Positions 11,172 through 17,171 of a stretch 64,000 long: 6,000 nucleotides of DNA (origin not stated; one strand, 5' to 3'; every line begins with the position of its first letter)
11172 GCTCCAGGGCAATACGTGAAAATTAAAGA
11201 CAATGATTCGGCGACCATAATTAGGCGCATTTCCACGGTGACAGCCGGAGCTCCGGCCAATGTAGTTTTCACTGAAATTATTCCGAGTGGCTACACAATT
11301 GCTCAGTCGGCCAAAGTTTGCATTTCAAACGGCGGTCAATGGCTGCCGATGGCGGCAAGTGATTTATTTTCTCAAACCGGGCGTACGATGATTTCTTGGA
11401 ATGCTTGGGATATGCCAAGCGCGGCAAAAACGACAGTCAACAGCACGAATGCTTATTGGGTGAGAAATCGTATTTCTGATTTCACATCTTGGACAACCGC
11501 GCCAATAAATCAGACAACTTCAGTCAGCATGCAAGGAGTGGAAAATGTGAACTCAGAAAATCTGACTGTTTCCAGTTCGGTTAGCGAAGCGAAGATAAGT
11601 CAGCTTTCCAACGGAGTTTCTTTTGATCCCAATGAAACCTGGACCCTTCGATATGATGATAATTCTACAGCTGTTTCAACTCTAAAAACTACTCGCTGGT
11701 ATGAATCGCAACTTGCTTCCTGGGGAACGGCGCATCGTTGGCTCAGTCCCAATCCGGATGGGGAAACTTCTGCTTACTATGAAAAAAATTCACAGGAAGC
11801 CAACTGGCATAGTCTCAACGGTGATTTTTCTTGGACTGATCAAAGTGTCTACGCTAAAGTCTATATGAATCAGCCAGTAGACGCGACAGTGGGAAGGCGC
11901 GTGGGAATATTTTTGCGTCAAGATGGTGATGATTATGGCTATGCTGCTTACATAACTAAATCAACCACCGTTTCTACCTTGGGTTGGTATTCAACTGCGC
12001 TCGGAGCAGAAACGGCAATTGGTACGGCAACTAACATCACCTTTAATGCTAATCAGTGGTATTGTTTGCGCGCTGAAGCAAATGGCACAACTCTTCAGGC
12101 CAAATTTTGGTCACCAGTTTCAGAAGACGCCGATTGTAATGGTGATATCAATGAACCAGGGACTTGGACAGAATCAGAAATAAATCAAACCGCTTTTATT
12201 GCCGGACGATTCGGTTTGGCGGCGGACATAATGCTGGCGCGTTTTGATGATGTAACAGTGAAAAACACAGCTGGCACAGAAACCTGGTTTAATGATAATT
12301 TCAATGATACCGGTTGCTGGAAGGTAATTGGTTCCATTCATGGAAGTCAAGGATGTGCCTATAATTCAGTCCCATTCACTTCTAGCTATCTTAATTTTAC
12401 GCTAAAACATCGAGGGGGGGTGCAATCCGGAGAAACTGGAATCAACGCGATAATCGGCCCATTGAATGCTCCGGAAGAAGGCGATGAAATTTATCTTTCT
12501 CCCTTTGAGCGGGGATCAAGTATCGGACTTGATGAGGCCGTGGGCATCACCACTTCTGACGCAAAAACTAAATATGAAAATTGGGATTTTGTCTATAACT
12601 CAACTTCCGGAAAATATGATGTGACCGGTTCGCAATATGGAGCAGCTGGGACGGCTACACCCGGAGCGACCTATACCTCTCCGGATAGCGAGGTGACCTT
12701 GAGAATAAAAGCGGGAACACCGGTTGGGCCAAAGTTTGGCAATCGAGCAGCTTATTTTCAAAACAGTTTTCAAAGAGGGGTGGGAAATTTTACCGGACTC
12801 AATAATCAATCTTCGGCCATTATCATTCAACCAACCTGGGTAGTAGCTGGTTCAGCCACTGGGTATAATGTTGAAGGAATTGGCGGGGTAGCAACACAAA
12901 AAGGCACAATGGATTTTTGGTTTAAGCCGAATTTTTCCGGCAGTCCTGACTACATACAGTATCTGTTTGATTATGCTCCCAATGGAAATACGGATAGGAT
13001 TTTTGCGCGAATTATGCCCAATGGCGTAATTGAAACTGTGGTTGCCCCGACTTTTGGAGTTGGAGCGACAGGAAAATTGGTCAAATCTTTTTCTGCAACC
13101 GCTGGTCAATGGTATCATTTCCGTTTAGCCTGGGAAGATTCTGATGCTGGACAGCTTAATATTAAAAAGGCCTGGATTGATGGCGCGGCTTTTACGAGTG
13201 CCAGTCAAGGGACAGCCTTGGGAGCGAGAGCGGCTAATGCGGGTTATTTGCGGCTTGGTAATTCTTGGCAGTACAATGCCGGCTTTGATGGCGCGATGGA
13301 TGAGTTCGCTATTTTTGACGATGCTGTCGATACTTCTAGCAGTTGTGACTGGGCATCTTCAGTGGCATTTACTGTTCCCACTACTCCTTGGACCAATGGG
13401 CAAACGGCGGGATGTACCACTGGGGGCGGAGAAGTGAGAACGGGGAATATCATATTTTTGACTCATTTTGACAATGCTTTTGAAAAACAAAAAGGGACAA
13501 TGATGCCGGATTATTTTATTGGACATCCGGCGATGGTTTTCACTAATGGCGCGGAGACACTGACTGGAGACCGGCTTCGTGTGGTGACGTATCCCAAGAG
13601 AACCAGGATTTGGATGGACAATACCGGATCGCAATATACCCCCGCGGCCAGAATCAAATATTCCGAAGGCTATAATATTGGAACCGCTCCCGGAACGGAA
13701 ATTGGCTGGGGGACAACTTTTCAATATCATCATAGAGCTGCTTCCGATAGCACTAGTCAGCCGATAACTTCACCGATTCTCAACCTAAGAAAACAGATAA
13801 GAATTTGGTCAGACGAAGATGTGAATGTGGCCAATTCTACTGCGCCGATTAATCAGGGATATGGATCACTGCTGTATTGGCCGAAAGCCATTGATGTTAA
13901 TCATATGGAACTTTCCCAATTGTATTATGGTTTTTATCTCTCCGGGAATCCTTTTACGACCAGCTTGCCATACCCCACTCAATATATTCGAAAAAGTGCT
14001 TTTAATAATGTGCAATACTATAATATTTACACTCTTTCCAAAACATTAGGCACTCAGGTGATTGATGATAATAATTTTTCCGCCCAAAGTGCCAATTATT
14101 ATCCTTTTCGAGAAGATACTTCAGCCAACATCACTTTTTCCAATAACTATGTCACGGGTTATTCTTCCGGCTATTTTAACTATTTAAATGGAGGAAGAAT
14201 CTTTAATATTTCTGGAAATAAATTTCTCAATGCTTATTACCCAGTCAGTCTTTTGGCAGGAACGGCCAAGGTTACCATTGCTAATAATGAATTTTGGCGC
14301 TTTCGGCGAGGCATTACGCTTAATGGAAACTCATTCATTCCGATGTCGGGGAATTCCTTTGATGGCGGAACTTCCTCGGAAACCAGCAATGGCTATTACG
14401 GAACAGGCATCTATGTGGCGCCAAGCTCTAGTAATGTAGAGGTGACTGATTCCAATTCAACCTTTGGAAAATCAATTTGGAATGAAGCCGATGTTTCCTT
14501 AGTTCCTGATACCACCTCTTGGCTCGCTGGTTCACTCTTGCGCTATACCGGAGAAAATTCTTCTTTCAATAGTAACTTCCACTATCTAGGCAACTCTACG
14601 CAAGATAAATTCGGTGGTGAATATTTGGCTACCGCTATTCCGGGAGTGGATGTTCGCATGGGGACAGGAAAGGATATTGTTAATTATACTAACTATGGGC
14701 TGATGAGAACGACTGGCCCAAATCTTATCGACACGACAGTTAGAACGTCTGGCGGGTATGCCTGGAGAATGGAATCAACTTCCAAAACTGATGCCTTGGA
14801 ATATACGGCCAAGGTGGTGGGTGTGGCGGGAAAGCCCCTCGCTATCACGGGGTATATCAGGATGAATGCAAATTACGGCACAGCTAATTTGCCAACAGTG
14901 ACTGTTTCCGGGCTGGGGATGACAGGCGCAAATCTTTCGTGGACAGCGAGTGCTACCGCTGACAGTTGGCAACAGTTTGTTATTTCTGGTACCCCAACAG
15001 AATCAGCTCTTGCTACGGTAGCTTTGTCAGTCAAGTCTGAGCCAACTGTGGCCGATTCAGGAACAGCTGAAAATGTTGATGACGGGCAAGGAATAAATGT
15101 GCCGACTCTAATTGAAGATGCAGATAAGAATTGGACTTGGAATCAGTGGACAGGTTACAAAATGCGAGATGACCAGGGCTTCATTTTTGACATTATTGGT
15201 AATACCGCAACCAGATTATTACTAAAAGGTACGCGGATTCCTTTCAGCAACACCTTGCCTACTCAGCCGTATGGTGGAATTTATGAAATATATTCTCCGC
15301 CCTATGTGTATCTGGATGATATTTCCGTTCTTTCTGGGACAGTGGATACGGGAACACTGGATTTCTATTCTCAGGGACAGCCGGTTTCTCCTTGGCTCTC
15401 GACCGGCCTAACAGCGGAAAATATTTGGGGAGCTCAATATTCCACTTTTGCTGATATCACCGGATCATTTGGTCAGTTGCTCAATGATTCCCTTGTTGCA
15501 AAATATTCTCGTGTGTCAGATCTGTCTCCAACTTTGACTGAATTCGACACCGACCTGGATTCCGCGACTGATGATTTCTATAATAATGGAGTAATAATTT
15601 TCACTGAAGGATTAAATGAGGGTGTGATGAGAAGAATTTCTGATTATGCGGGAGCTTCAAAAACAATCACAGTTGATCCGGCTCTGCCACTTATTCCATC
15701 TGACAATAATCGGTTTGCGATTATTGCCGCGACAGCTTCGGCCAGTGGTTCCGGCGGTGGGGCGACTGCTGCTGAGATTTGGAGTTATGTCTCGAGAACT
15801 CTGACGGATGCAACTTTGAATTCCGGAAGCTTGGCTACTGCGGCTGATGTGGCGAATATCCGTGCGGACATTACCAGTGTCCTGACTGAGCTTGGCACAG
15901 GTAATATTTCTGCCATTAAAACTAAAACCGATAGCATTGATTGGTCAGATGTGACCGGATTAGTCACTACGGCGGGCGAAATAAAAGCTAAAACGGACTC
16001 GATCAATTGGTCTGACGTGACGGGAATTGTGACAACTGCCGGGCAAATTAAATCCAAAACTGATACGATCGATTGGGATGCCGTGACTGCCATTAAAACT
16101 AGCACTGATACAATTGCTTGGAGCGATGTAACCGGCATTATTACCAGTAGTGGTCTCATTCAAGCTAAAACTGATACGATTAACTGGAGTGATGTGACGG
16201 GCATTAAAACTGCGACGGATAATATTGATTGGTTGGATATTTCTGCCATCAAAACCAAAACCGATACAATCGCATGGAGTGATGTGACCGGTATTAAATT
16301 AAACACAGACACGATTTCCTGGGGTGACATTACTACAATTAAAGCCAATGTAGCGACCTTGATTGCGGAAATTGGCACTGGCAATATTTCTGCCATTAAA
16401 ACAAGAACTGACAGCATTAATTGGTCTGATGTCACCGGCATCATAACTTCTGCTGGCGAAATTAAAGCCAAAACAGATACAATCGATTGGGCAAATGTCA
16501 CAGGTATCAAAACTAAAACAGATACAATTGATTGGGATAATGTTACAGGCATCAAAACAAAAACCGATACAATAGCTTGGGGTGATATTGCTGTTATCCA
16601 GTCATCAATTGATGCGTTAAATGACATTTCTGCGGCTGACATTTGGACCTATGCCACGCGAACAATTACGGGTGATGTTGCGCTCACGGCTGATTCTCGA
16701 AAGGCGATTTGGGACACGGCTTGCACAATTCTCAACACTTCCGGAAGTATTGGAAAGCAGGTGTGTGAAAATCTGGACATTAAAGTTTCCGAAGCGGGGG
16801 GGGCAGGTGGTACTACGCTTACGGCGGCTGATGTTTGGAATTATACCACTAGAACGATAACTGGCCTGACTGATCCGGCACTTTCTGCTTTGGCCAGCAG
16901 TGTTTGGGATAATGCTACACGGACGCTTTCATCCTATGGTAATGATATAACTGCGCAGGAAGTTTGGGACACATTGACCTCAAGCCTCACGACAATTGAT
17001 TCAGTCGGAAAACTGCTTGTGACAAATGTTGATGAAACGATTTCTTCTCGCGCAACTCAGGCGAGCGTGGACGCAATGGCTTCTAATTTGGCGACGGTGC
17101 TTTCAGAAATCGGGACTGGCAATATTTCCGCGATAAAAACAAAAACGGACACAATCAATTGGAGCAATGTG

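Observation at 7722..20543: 12.8-kb gene for a ~4270-aa surface protein combining lectin-like, beta-helix, tandem-repeat, coiled-coil and four SH3b modules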

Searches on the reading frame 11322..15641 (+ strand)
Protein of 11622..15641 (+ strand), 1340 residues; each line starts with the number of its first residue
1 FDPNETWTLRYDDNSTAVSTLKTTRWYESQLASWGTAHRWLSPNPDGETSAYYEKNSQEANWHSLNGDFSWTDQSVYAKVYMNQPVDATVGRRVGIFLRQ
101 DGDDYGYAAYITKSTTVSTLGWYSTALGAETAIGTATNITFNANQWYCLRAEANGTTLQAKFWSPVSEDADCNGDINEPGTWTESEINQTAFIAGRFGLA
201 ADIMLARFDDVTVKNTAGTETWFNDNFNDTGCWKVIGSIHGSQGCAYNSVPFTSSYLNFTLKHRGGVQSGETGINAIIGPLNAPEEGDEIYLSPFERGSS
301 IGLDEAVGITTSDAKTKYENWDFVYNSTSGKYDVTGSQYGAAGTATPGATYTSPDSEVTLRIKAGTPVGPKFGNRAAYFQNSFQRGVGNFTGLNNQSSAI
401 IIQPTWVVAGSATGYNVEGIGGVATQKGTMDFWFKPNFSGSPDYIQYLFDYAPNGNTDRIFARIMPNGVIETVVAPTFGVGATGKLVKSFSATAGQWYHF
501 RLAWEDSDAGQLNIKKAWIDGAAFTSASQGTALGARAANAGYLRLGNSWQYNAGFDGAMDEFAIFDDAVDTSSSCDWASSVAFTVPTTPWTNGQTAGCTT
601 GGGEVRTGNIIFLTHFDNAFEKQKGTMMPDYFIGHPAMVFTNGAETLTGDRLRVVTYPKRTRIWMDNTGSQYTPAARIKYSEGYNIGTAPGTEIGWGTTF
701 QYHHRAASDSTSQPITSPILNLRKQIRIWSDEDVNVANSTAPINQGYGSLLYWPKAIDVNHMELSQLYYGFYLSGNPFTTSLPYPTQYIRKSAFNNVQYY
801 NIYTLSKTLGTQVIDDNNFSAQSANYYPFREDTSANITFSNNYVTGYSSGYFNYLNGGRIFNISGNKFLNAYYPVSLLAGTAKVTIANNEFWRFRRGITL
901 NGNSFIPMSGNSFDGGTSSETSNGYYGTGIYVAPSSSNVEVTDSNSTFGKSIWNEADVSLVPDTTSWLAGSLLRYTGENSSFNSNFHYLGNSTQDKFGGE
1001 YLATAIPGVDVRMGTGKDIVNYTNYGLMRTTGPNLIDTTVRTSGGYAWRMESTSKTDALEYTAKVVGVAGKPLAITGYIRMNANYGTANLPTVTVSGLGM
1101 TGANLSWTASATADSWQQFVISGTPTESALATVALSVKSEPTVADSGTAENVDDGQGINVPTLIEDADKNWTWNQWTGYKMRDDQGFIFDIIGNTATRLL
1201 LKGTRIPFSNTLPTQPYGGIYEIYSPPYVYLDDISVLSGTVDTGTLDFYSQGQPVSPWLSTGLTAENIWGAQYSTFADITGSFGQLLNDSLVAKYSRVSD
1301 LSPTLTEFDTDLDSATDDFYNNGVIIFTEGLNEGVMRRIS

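Call 27: search_solved_structures(query=window:11622-15641:+, max_evalue=1)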
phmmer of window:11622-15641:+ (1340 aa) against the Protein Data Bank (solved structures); distinct sequences matched with E-value up to 1: 0.

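Call 30: find_homologous_proteins(query=window:11322-14921:+, max_evalue=0.00001)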
Query window:11322-14921:+ (1200 aa): 1 proteins with E <= 0.00001 among 8000 candidates.
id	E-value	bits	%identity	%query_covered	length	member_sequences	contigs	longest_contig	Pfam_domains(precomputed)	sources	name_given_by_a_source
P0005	0.0e+0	1108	63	66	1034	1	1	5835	-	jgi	jgi:hypothetical protein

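Call 31: find_encoding_contigs(protein=P0005, flank=10000, max_places=3)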
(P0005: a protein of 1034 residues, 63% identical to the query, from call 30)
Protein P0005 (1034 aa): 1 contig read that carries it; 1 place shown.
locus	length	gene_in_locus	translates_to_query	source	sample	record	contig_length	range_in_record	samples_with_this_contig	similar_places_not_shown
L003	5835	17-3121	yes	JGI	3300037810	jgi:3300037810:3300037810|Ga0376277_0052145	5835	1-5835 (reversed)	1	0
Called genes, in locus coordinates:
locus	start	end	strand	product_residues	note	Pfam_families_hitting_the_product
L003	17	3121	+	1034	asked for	-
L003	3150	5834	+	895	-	?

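Call 57: search_solved_structures(query=A3, max_evalue=1)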
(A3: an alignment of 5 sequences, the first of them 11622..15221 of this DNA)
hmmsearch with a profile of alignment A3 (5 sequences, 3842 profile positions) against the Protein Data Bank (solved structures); distinct sequences matched with E-value up to 1: 10.
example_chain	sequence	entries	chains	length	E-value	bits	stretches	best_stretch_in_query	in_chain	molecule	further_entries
2kt8_A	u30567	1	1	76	9.2e-05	22.2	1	3783-3842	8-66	Probable surface protein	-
2kyb_A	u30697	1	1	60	0.002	17.8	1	3783-3837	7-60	Mannosyl-glycoprotein endo-beta-N-acetylglucosaminidase domain protein, possible enterotox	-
8fa1_A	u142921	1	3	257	0.077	12.5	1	3032-3114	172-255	Ferritin, Dps family protein and Spike protein S2' chimera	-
7wxz_A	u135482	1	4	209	0.099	12.2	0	3048-3114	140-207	Spike protein S2'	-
8fdw_B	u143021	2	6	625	0.24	10.9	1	3007-3118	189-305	Spike protein S2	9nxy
4c46_A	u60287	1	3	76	0.29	10.6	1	3044-3100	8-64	GENERAL CONTROL PROTEIN GCN4, GENERAL CONTROL PROTEIN GCN4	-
7tik_A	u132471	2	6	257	0.38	10.2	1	3032-3114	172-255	Ferritin, Dps family protein and Spike protein S2' chimera | Scaffolded Spike protein S2' HR1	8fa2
4lin_A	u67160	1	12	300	0.4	10.2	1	3011-3104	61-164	Tail needle protein gp26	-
7rzq_A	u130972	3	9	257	0.51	9.8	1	3032-3114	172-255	SARS-CoV-2 HR1 linked to a scaffold,Spike protein S2' | Scaffolded Spike protein S2' HR1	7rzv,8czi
6gaj_A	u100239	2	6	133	0.72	9.3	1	2974-3103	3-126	Outer capsid protein sigma-1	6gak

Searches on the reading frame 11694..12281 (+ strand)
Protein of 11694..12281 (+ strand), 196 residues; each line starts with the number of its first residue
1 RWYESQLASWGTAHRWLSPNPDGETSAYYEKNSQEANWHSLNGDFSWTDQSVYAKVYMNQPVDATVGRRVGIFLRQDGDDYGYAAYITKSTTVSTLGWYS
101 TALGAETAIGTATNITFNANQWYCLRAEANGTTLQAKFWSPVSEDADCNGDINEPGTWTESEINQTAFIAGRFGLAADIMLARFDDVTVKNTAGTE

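Call 80: search_protein_families(library=pfam, proteins=[window:11694-12281:+], max_evalue=10)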
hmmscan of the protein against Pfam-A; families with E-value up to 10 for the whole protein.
seq(196 aa): 0 families

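Call 109: search_solved_structures(query=A8, max_evalue=10, show_alignments=1)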
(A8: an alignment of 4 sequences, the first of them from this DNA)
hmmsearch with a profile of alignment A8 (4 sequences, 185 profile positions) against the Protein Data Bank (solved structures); distinct sequences matched with E-value up to 10: 4.
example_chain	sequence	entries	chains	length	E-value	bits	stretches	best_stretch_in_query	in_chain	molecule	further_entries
6sgw_B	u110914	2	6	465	0.15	15.2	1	100-144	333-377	ESX-3 secretion system protein EccD3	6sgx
6sgz_E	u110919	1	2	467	0.15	15.2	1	100-144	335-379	ESX-3 secretion system protein EccD3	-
6lar_B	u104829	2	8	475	0.15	15.2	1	100-144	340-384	ESX-3 secretion system protein EccD3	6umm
7ane_n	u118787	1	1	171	0.92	12.6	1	113-174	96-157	uS19m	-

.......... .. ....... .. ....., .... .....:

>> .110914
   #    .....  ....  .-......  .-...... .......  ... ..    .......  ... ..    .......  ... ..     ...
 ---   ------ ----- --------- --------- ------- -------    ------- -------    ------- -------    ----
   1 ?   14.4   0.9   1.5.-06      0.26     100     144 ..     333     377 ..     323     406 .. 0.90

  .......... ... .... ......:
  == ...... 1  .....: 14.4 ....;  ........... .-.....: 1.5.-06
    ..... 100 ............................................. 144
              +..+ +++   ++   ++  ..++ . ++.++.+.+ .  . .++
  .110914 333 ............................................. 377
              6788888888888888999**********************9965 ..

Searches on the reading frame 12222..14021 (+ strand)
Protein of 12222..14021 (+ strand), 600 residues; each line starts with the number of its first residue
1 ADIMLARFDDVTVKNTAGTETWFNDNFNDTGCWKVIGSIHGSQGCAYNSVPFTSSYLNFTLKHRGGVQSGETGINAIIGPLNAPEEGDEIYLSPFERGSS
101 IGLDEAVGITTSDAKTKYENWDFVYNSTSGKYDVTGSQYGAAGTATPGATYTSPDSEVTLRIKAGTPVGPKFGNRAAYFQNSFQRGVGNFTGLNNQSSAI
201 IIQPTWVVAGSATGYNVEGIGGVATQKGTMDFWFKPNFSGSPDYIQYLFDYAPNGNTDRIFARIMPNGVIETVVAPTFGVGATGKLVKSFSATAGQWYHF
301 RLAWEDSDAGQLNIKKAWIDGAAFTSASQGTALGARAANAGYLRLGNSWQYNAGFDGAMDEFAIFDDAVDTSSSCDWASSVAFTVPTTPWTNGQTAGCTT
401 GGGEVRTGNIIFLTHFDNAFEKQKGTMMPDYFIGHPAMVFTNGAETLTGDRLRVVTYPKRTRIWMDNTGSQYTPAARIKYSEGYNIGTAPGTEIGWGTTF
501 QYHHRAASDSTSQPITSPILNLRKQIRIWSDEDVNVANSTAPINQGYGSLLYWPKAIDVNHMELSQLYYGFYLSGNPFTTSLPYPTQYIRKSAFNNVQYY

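Call 10: search_protein_families(library=pfam, proteins=[window:12222-14021:+], max_evalue=5)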
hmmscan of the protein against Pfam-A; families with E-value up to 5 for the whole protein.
window:12222-14021:+ (600 aa): 2 families
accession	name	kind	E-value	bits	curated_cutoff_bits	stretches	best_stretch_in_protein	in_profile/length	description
PF13385.13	Laminin_G_3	-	1.5e-11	45.1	27.6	1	222-369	13-145/151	Concanavalin A-like lectin/glucanases superfamily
PF01716.24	MSP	-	0.1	12.2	25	1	47-119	111-182/242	Manganese-stabilising protein / photosystem II polypeptide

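Call 15: search_protein_families(library=phrogs, proteins=[window:12222-14021:+], max_evalue=0.01)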
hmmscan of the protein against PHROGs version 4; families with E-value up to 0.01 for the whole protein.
window:12222-14021:+ (600 aa): 1 family
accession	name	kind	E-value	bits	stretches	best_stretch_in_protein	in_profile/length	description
phrog_35477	-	unknown function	0.0026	18.5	1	101-119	2-20/28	-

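Call 16: search_protein_families(library=ncbifam, proteins=[window:12222-14021:+], max_evalue=0.01)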
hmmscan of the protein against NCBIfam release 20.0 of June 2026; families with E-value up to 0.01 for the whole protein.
window:12222-14021:+ (600 aa): 0 families

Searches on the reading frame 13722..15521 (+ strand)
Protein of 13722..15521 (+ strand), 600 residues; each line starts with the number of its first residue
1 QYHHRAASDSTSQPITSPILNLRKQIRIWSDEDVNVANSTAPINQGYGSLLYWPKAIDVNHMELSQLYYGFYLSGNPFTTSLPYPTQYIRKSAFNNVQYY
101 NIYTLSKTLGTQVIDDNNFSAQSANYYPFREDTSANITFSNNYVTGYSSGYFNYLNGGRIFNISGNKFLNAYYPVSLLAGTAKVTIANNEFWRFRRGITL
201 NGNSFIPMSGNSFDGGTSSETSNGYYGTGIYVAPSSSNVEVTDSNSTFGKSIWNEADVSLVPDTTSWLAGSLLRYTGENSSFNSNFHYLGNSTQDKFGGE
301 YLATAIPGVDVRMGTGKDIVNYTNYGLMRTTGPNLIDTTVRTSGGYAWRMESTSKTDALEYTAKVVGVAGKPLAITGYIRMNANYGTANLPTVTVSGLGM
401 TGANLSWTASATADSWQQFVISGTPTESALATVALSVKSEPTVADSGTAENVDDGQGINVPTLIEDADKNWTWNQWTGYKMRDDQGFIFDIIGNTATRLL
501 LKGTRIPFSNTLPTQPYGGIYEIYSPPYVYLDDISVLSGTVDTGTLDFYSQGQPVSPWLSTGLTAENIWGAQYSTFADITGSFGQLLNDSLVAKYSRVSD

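Call 10: search_protein_families(library=pfam, proteins=[window:13722-15521:+], max_evalue=5)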
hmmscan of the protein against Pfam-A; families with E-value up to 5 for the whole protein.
window:13722-15521:+ (600 aa): 1 family
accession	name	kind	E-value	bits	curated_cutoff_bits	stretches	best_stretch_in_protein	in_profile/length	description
PF13229.12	Beta_helix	-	5.4e-06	26.6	25.9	1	88-244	12-156/158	Right handed beta helix region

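Call 15: search_protein_families(library=phrogs, proteins=[window:13722-15521:+], max_evalue=0.01)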
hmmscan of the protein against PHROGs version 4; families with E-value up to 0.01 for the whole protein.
window:13722-15521:+ (600 aa): 0 families

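Call 16: search_protein_families(library=ncbifam, proteins=[window:13722-15521:+], max_evalue=0.01)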
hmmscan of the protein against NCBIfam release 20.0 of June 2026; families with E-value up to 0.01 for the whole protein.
window:13722-15521:+ (600 aa): 0 families

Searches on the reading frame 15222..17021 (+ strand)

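Call 10: search_protein_families(library=pfam, proteins=[window:15222-17021:+], max_evalue=5)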
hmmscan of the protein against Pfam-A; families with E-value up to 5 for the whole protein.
window:15222-17021:+ (600 aa): 2 families
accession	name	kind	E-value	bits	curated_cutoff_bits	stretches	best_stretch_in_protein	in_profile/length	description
PF22253.2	DUF6948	-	0.021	15.4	27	0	380-414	47-81/85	Domain of unknown function (DUF6948)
PF06752.17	E_Pc_C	-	0.023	15.1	25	0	384-418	63-97/231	Enhancer of Polycomb C-terminus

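Call 15: search_protein_families(library=phrogs, proteins=[window:15222-17021:+], max_evalue=0.01)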
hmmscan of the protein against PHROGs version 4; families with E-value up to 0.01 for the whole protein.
window:15222-17021:+ (600 aa): 1 family
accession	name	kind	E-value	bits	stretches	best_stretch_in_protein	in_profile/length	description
phrog_32891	-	unknown function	0.0015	19.9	0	284-330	33-79/89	-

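Call 16: search_protein_families(library=ncbifam, proteins=[window:15222-17021:+], max_evalue=0.01)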
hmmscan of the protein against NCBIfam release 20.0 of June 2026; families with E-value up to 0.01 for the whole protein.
window:15222-17021:+ (600 aa): 0 families
